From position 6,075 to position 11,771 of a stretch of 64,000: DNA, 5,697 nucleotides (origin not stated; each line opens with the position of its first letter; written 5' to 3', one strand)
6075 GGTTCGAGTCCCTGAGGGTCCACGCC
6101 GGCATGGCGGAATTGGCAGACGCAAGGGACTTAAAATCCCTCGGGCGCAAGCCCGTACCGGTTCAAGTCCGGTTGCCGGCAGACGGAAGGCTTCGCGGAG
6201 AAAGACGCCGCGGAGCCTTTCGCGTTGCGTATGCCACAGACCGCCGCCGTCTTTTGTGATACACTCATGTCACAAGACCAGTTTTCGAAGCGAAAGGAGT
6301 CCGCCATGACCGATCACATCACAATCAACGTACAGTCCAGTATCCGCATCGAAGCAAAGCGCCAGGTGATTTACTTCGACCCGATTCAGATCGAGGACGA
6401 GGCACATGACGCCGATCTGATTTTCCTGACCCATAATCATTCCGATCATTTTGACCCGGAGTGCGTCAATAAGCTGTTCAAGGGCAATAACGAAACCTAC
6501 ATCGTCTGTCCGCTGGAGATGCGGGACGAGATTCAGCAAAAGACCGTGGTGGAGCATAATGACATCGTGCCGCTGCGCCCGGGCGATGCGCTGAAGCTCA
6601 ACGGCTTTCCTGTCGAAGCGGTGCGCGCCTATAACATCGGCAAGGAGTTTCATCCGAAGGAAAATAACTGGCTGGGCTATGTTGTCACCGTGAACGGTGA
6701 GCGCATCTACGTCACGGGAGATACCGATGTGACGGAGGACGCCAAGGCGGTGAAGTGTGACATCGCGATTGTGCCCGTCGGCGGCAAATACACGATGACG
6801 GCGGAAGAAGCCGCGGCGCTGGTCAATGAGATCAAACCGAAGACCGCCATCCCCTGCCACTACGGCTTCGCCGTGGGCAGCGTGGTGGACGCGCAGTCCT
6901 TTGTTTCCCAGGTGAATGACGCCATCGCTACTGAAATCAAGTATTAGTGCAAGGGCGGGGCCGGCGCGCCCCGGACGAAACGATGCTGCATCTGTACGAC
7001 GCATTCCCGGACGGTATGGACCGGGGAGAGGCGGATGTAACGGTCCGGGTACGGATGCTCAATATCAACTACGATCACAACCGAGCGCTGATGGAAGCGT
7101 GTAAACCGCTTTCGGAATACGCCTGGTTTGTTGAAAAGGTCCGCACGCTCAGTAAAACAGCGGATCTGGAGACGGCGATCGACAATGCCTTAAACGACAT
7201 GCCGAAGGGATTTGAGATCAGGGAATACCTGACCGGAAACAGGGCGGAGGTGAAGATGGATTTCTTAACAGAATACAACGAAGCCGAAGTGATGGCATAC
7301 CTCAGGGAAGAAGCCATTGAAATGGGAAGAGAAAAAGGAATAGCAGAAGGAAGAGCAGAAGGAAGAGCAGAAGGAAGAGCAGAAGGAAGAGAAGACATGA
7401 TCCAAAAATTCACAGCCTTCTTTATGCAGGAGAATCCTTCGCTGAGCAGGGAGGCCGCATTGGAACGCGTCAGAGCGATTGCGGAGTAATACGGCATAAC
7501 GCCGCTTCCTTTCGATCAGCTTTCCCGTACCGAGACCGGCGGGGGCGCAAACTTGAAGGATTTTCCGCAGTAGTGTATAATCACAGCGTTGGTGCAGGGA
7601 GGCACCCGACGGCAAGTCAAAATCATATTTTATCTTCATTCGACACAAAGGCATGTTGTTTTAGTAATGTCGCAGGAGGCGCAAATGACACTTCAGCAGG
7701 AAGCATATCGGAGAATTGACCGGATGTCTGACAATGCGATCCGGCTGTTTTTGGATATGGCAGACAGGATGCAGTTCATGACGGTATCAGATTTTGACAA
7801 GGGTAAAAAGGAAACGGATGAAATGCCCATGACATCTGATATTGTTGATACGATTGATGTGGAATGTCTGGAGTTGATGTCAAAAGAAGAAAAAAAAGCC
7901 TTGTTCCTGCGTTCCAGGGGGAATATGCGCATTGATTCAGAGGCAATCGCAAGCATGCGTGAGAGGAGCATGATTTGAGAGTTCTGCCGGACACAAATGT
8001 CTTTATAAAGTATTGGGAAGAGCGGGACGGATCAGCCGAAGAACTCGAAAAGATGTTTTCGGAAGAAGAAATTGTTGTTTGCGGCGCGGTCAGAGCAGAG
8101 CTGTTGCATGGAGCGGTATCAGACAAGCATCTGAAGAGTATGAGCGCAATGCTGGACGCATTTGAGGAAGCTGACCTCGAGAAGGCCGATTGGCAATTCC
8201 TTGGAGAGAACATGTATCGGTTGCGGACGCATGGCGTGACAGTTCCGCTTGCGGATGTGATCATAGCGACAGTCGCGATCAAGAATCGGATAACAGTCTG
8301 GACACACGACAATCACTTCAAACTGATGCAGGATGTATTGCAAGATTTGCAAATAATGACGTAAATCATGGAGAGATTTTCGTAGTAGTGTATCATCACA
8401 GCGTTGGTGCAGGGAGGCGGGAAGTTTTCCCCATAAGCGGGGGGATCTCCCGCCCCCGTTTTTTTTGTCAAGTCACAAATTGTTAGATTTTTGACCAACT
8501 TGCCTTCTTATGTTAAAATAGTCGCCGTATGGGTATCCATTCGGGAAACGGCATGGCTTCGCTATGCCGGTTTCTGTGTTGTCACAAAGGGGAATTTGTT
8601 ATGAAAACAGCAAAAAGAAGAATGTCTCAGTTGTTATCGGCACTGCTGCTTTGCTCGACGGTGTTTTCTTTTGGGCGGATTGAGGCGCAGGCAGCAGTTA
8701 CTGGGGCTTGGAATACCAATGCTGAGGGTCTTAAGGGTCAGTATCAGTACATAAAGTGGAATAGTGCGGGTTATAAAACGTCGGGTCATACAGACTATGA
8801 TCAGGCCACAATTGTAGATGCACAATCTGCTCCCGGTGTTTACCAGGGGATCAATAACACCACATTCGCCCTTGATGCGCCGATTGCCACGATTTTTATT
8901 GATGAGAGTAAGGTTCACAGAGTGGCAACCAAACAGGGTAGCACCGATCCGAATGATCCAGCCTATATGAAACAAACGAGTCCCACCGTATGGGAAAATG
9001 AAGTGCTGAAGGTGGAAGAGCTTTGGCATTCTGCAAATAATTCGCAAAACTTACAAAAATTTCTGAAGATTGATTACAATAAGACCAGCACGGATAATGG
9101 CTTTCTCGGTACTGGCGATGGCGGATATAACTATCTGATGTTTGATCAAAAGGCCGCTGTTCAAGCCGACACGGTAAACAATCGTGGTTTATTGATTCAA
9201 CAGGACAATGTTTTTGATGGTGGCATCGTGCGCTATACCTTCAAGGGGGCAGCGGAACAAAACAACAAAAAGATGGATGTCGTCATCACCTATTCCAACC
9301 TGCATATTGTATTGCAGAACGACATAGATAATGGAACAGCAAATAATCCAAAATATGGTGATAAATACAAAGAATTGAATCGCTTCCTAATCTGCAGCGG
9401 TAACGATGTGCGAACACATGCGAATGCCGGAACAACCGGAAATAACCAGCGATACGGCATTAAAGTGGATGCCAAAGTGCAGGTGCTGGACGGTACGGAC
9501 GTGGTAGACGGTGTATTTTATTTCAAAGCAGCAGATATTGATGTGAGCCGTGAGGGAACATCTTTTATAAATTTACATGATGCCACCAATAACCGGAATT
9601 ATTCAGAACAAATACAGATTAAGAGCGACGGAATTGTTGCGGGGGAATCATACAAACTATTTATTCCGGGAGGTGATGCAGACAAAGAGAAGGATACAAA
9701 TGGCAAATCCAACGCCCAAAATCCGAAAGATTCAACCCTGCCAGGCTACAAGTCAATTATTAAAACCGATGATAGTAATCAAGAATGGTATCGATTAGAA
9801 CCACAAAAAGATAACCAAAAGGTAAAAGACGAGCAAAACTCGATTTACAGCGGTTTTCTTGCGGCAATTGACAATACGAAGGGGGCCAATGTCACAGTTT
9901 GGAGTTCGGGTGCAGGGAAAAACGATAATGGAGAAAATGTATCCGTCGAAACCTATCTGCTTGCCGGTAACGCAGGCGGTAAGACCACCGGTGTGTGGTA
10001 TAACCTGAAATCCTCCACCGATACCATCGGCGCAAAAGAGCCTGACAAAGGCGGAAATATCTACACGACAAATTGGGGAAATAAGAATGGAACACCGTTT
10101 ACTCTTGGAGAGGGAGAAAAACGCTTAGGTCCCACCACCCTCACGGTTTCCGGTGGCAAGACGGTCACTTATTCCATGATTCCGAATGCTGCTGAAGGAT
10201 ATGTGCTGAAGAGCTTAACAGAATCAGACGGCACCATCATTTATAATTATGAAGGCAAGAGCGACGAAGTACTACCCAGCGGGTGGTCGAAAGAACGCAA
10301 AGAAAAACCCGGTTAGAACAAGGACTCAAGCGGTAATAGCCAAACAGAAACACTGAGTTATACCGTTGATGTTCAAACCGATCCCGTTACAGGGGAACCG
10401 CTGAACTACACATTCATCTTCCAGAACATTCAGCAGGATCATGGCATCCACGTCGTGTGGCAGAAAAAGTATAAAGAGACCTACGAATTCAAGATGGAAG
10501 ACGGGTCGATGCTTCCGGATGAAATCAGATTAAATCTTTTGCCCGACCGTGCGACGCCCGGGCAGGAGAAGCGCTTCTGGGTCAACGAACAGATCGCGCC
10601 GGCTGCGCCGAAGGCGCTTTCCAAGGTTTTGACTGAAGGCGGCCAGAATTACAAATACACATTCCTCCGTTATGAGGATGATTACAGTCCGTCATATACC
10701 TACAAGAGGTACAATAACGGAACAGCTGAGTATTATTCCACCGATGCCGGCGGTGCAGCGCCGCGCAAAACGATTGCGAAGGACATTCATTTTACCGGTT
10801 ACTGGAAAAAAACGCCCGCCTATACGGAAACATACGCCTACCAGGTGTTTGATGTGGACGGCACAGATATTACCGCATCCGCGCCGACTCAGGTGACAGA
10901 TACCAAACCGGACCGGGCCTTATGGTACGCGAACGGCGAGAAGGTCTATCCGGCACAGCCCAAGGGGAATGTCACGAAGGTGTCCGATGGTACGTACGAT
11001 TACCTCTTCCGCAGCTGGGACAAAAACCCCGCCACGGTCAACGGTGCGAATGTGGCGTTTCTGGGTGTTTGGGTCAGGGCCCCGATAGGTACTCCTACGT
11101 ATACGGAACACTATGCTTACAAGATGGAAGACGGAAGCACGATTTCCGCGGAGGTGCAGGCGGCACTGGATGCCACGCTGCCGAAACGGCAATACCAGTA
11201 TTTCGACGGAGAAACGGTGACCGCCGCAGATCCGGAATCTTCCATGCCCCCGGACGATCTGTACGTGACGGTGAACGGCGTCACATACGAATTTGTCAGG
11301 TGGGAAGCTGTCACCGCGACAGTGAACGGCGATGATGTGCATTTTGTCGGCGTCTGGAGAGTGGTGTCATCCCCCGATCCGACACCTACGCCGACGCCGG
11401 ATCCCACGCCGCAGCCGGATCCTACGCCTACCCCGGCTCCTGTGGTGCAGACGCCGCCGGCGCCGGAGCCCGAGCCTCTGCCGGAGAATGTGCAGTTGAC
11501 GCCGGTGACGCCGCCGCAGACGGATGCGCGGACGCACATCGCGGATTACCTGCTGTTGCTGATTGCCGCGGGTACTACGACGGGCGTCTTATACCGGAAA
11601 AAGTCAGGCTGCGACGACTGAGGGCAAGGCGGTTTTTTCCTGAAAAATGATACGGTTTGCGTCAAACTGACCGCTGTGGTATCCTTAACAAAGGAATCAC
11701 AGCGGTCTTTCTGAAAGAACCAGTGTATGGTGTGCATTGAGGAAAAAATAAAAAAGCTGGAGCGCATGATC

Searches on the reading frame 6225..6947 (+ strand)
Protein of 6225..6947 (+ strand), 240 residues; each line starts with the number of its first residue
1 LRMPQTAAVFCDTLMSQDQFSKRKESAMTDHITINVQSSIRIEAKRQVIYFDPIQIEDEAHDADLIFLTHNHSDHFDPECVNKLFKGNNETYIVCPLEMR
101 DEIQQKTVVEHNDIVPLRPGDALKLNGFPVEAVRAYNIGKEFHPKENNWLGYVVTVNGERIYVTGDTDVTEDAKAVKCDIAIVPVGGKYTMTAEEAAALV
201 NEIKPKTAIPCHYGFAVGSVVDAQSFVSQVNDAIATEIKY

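Call 65: search_protein_families(library=pfam, proteins=[window:6225-6947:+], max_evalue=0.0001)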
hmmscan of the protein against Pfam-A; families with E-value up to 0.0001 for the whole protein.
window:6225-6947:+ (240 aa): 2 families
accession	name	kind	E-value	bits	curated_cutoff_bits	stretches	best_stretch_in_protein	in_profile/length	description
PF13483.12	Lactamase_B_3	-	1.2e-22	81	24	1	36-212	6-160/160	Beta-lactamase superfamily domain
PF12706.13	Lactamase_B_2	-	2.4e-22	80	27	1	52-213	20-200/200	Beta-lactamase superfamily domain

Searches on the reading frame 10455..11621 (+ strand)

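Call 65: search_protein_families(library=pfam, proteins=[window:10455-11621:+], max_evalue=0.0001)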
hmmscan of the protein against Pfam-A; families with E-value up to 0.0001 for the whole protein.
window:10455-11621:+ (388 aa): 2 families
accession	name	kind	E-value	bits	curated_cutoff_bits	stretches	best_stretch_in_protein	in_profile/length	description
PF18655.7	SHIRT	-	7.8e-23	81.4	22.4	2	123-207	3-80/82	SHIRT domain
PF05887.16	Trypan_PARP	-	2.6e-05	24.7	100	0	306-346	60-100/134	Procyclic acidic repetitive protein (PARP)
